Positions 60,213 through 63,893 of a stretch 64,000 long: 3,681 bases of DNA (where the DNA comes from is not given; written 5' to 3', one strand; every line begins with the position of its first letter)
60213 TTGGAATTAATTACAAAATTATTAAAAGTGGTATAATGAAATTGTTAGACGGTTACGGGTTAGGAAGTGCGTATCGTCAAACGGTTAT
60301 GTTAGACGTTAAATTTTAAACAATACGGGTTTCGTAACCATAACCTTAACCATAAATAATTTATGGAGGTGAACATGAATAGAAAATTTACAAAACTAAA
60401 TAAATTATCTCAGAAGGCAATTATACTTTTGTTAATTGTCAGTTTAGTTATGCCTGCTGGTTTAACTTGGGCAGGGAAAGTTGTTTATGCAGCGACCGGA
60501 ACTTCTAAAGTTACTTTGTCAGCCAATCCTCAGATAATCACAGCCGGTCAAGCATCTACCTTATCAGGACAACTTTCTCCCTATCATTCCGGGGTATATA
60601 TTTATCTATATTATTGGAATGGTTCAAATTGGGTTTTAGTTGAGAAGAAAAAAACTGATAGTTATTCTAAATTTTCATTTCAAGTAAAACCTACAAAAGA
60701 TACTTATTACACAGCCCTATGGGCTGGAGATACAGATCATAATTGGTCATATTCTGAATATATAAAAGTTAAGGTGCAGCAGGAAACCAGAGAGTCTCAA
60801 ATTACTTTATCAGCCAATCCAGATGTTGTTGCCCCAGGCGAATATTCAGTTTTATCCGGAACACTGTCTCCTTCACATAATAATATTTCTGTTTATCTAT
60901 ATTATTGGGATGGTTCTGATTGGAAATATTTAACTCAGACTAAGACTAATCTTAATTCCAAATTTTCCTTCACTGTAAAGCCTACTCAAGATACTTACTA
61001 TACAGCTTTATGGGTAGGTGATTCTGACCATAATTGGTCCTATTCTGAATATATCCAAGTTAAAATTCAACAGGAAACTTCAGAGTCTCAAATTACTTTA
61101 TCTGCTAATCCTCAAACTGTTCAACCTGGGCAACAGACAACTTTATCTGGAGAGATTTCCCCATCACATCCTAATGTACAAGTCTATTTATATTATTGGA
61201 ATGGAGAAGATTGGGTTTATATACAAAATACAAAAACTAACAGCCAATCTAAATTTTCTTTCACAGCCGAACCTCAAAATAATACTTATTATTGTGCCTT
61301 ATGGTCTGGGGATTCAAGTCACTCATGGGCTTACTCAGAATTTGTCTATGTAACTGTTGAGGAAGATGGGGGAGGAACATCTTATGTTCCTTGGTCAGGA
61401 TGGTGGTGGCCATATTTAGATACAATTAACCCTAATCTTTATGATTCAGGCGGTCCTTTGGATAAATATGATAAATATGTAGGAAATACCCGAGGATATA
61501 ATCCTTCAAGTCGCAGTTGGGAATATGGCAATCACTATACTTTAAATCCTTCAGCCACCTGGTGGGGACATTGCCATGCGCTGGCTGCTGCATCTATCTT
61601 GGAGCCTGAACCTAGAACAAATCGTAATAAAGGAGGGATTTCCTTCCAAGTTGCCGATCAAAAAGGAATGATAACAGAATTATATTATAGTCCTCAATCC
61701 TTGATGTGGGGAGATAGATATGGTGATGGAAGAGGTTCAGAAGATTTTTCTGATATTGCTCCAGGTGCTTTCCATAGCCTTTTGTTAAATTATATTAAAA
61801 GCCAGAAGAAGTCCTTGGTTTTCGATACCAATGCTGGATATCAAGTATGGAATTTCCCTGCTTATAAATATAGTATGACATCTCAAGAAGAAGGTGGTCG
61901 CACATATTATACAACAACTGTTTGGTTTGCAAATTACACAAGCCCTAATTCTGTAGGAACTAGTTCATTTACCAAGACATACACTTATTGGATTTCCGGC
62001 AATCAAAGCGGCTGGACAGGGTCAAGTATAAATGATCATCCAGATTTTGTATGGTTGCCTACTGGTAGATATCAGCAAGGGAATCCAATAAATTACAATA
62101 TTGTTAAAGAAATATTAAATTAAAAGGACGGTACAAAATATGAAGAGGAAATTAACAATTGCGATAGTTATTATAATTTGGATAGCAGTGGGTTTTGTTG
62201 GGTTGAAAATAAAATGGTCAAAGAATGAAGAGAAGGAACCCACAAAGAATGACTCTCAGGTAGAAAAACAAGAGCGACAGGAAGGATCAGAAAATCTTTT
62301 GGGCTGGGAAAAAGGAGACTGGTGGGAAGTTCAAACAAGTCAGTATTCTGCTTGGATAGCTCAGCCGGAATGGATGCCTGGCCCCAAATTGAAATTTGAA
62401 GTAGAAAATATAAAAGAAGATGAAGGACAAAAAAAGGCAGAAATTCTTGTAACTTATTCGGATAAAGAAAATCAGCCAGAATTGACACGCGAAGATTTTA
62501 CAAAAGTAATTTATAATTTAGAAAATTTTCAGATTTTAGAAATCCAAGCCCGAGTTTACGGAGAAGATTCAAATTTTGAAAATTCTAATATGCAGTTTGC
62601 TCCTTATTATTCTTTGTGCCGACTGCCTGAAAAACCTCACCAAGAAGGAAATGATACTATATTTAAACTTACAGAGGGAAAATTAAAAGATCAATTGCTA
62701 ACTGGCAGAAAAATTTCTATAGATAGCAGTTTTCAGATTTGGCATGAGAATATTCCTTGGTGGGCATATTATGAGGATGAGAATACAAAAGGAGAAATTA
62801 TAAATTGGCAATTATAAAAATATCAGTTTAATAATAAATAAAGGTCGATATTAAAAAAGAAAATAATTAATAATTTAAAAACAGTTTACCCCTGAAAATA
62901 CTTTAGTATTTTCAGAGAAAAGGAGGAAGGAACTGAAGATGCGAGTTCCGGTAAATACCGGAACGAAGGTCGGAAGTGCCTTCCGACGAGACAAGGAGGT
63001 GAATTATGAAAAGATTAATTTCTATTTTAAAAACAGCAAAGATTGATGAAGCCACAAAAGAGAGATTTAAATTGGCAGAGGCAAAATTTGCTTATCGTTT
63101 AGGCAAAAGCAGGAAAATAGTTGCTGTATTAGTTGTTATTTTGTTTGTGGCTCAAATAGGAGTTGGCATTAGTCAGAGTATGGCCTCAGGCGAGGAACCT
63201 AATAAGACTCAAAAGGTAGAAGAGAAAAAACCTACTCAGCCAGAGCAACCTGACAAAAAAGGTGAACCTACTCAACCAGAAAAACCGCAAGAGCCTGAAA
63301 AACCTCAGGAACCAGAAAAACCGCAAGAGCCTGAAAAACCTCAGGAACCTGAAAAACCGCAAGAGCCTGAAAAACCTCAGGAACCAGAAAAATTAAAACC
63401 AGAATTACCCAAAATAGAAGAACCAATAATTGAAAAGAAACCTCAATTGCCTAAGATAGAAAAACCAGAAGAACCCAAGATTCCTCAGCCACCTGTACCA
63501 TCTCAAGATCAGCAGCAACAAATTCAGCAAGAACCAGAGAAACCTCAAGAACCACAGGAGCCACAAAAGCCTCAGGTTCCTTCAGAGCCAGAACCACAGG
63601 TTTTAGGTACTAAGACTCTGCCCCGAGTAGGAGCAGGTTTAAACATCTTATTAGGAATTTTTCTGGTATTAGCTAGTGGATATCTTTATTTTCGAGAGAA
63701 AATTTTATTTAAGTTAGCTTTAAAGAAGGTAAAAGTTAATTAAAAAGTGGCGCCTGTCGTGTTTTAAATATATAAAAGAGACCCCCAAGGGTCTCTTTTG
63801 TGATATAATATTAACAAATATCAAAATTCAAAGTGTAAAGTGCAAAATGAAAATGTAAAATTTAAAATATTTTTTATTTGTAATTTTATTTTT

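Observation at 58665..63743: Terminal cluster of four secreted/surface proteins with internal repeats: Ig-like triplet plus transglutaminase-like domain, and an LPxxG-type sorting-signal-like anchor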

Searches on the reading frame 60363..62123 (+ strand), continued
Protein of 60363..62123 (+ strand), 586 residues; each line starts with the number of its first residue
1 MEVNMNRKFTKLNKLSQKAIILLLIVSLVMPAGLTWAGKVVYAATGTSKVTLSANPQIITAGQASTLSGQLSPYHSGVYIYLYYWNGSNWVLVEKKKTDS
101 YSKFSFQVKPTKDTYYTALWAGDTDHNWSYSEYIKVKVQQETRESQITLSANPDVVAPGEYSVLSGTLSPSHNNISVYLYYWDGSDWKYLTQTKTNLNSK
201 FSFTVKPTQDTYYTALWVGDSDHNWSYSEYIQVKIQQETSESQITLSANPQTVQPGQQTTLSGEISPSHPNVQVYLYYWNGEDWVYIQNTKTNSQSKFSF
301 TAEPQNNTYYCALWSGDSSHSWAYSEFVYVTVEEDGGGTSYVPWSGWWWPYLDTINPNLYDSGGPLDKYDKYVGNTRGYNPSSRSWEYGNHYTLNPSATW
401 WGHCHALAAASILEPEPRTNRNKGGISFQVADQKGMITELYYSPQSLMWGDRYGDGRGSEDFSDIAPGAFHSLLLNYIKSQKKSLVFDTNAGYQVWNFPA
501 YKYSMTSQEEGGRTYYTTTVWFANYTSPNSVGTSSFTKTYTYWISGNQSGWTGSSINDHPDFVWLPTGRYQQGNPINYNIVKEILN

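Call 102: find_encoding_contigs(protein=P0023, flank=6000, max_places=1)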
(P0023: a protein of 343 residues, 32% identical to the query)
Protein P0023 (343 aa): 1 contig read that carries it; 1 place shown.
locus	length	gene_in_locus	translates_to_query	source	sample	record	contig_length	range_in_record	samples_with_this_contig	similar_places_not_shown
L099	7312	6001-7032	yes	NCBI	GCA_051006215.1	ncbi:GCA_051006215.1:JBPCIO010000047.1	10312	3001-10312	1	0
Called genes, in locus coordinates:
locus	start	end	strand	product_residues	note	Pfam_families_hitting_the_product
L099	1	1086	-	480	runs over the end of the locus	PF01565:FAD_binding_4, PF02913:FAD-oxidase_C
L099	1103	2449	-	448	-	PF03951:Gln-synt_N, PF00120:Gln-synt_C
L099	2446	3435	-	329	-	PF03109:ABC1 (faint), PF00069:Pkinase, PF01636:APH (faint), PF07714:PK_Tyr_Ser-Thr, PF14531:Kinase-like (weak)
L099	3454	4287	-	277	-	PF00481:PP2C, PF13672:PP2C_2, PF07228:SpoIIE (faint)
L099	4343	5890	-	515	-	PF13520:AA_permease_2, PF00324:AA_permease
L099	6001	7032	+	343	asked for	PF16683:TGase_elicitor (faint)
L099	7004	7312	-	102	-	?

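Call 103: find_encoding_contigs(protein=P0017, flank=6000, max_places=1)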
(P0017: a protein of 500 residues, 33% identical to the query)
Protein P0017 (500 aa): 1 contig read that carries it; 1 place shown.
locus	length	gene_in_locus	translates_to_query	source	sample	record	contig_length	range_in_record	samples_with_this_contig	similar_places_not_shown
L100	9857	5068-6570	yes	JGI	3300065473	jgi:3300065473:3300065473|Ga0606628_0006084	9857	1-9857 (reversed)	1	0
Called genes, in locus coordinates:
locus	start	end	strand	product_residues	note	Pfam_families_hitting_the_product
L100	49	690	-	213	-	PF02581:TMP-TENI, PF03060:NMO (weak)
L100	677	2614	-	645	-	PF00005:ABC_tran, PF00006:ATP-synt_ab (faint), PF02463:SMC_N (faint), PF13476:AAA_23 (faint), PF12848:ABC_tran_Xtn, PF00005:ABC_tran, PF13191:AAA_16 (weak), PF16326:ABC_tran_CTD, +7 more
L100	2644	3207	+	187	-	-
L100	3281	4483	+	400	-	PF13487:HD_5, PF01966:HD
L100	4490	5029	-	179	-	PF04203:Sortase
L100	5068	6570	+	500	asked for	PF16683:TGase_elicitor (weak)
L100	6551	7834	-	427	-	PF00709:Adenylsucc_synt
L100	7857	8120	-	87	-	-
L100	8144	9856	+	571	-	?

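Call 111: search_protein_families(library=pfam, proteins=[L100:3281-4483:+, L098:1753-2349:+], max_evalue=0.01)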
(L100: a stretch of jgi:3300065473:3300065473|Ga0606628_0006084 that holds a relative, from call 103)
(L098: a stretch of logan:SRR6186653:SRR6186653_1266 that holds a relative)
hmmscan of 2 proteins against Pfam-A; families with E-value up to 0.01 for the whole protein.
L100:3281-4483:+ (400 aa): 2 families
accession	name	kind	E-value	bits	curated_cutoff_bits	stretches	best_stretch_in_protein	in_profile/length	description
PF13487.12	HD_5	-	8.7e-21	74.8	27.2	1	146-316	9-169/170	HD domain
PF01966.28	HD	-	4.6e-13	49.9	22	1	151-285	1-115/116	HD domain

L098:1753-2349:+ (199 aa): 0 families

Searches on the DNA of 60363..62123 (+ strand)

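Call 19: search_rna_families(sources=[L001, L002, L003, L004, L005], threshold=gathering, show_alignments=2)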
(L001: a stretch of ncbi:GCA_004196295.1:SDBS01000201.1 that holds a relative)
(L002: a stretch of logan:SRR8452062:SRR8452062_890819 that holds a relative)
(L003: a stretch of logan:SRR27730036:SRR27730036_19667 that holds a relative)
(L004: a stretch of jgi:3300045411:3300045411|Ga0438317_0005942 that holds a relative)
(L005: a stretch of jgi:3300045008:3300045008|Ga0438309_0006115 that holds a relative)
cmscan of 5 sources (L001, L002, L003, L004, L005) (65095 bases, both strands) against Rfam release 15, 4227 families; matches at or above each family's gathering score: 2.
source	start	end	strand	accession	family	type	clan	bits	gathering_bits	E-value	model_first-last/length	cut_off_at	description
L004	957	1034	-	RF00029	Intron_gpII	Intron;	-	53.9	40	8.6e-08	1-77/77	no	Group II catalytic intron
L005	1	55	-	RF00029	Intron_gpII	Intron;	-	46.4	40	6.1e-06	1-53/77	3'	Group II catalytic intron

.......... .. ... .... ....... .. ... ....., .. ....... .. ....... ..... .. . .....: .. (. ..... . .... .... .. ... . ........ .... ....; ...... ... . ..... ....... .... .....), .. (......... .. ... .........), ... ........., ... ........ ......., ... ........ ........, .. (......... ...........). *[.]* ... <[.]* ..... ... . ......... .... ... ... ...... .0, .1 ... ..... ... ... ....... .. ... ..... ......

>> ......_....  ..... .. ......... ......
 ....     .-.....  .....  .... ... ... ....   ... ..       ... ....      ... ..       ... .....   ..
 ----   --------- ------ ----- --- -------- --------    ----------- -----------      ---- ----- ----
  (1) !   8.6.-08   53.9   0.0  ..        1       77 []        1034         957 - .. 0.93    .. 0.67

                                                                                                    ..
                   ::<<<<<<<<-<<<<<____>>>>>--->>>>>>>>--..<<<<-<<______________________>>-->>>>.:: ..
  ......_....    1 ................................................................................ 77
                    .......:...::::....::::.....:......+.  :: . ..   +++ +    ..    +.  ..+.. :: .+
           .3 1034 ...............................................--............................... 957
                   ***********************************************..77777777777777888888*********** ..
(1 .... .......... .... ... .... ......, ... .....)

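Call 21: search_rna_families(source=L001, start=7300, end=8250, threshold=evalue, max_evalue=1, show_alignments=2)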
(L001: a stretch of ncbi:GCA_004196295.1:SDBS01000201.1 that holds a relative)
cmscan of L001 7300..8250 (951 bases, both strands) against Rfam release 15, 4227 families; matches with E-value up to 1: 2.
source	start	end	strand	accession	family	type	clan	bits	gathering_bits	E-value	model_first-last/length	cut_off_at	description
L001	7859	7962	+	RF02969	DUF3800-I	Gene; sRNA;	-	30.7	44.2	0.016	1-115/115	no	DUF3800-I RNA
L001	7616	7659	+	RF01786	c-di-GMP-II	Cis-reg; riboswitch;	CL00127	20.9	53.5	0.14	1-84/84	no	Cyclic di-GMP-II riboswitch aptamer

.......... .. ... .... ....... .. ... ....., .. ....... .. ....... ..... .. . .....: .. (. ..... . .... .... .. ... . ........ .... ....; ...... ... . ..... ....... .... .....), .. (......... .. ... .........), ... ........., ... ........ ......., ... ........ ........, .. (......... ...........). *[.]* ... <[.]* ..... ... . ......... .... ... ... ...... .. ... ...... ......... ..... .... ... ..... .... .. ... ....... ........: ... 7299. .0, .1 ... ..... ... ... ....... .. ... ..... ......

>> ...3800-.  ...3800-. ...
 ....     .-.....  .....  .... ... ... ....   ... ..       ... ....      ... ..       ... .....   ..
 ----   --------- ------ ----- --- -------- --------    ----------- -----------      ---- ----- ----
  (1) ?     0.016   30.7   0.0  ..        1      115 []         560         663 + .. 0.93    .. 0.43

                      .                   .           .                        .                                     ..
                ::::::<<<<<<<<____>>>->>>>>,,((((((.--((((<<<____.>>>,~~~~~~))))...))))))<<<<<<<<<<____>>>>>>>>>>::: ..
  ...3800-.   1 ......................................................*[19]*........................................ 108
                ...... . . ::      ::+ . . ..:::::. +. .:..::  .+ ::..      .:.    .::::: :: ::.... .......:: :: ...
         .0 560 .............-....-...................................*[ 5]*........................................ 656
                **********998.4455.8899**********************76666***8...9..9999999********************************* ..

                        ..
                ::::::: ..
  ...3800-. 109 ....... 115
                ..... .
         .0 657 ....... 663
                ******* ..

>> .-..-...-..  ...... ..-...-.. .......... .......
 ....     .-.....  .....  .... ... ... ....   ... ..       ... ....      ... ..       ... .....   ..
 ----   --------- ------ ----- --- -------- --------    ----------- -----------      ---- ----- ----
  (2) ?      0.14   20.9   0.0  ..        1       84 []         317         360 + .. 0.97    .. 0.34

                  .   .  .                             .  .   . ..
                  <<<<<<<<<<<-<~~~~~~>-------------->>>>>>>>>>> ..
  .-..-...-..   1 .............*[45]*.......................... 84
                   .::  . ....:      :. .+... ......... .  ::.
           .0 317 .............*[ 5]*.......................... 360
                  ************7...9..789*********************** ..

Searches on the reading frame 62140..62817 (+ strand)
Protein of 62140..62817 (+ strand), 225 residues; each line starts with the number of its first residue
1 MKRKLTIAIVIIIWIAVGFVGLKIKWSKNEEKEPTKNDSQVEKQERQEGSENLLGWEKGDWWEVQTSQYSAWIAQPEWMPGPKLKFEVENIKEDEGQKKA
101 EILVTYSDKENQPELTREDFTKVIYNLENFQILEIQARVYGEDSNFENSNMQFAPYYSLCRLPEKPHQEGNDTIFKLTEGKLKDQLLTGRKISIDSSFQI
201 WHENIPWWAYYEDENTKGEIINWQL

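Call 3: search_protein_families(library=pfam, proteins=[window:62140-62817:+], max_evalue=1)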
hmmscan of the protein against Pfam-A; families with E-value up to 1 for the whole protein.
window:62140-62817:+ (225 aa): 3 families
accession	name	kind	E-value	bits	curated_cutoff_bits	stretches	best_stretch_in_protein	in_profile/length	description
PF11770.13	GAPT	-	0.03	14.5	21.1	1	81-152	69-138/156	GRB2-binding adapter (GAPT)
PF00052.24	Laminin_B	-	0.13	12.6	22.4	1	107-134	77-104/136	Laminin B (Domain IV)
PF03814.21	KdpA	-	0.36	9.4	22.6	1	4-70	273-335/548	Potassium-transporting ATPase A subunit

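Call 7: search_protein_families(library=ncbifam, proteins=[window:62140-62817:+], max_evalue=1)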
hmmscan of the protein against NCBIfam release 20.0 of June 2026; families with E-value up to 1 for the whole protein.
window:62140-62817:+ (225 aa): 2 families
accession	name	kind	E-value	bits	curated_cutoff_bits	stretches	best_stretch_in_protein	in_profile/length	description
NF046005.2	near_gluc_PtsG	equivalog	0.18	12.1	45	1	8-62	10-57/85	MPN207a family PTS transporter accessory protein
NF033802.1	AimP_fam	subfamily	0.34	11.2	35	1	4-21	3-20/43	lysogeny pheromone AimP family peptide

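Call 59: find_homologous_proteins(query=window:62140-62814:+, max_evalue=0.01)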
Query window:62140-62814:+ (225 aa): 5 proteins with E <= 0.01 among 155 candidates.
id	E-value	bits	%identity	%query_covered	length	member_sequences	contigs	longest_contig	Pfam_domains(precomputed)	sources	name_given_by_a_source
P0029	6.1e-148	509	100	100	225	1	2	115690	-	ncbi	-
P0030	5.8e-123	427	83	100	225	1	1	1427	-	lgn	-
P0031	3.2e-105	369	70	100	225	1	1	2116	-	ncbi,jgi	jgi:hypothetical protein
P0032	7.6e-105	368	70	100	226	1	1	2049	-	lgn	-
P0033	4.5e-104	365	67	100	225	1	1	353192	-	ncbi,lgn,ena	-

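Call 60: find_encoding_contigs(protein=P0029, flank=10000, max_places=3)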
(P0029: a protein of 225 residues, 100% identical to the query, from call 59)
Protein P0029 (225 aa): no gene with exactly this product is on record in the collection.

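Call 61: find_encoding_contigs(protein=P0031, flank=3000, max_places=2)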
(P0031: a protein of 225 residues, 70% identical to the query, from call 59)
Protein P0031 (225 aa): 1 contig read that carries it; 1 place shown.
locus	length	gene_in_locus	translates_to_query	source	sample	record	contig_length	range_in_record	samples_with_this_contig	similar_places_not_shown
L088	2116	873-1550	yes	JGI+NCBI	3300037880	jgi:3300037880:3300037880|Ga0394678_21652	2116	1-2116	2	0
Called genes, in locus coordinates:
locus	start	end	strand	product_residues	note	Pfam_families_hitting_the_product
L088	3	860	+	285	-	?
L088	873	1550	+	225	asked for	-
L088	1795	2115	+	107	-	?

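Call 62: find_encoding_contigs(protein=P0032, flank=3000, max_places=2)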
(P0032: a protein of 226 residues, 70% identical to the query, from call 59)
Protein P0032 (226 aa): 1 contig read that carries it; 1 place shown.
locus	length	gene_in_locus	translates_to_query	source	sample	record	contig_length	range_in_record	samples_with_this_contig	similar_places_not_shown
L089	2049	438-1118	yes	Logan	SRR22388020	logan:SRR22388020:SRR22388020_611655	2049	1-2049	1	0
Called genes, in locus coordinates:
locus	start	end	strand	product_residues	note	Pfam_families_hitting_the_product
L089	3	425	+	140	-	?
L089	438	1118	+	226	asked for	-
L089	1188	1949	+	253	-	-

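Call 63: list_cluster_members(proteins=[P0029, P0033, P0001])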
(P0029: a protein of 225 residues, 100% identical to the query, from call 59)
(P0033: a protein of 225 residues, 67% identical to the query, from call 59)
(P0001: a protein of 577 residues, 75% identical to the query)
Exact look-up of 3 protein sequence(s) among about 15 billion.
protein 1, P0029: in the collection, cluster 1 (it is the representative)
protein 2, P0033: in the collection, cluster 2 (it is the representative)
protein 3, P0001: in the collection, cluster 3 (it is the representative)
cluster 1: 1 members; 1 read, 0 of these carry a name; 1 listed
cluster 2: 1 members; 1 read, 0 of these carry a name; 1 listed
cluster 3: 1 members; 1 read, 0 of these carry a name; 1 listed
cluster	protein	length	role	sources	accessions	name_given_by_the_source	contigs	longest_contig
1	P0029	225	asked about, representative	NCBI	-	-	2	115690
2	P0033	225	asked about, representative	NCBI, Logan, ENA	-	-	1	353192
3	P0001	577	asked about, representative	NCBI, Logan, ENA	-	-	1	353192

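Call 76: predict_structure(alignment_id=A4)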
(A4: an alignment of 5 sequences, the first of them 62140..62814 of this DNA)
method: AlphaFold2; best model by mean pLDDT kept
length: 225 residues; sequences in the alignment: 5
mean_pLDDT: 50.9   pTM: 0.40
mean pLDDT of the five models: 50.9, 49.3, 46.3, 39.1, 38.7
residues with pLDDT >= 90: 0; 70-90: 25; 50-70: 98; < 50: 102
segments of 3 or more residues with pLDDT < 50: 18-51, 67-78, 111-118, 137-163, 178-183, 212-225
pLDDT, mean of each block of 10 residues (from residue 1): 60 58 36 29 30 63 54 43 69 76 64 45 61 49 33 32 53 57 58 61 57 42 34
secondary structure, 60 per line:
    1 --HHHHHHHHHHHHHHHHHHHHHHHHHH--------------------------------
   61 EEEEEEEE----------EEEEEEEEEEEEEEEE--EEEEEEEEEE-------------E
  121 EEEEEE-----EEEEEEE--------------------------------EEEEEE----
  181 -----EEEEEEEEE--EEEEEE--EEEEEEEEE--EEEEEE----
elements in order: H3-28 E61-68 E79-94 E97-106 E120-126 E132-138 E171-176 E186-194 E197-202 E205-213 E216-221

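Call 97: search_solved_structures(query=window:62140-62814:+, max_evalue=1)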
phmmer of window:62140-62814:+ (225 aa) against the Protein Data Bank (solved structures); distinct sequences matched with E-value up to 1: 0.

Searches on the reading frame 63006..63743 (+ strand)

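Call 3: search_protein_families(library=pfam, proteins=[window:63006-63743:+], max_evalue=1)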
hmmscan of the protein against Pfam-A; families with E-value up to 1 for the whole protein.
window:63006-63743:+ (245 aa): 0 families

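Call 7: search_protein_families(library=ncbifam, proteins=[window:63006-63743:+], max_evalue=1)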
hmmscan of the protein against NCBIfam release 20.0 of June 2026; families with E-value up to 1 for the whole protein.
window:63006-63743:+ (245 aa): 4 families
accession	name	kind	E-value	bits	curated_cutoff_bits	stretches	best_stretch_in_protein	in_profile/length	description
NF042931.1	SAG1386_EF1546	equivalog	0.034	14.2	80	1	34-109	26-87/158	SAG1386/EF1546 family surface-associated protein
NF047351.1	lipase_YSIRK_Sa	exception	0.043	12.1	650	1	61-181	34-158/704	YSIRK-targeted triacylglycerol lipase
NF043060.1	MAP_0585_fam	equivalog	0.052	13.5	170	1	49-192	18-161/319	MAP_0585 family protein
NF033761.1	gliding_GltJ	equivalog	0.64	9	450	1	37-189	372-533/671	adventurous gliding motility protein GltJ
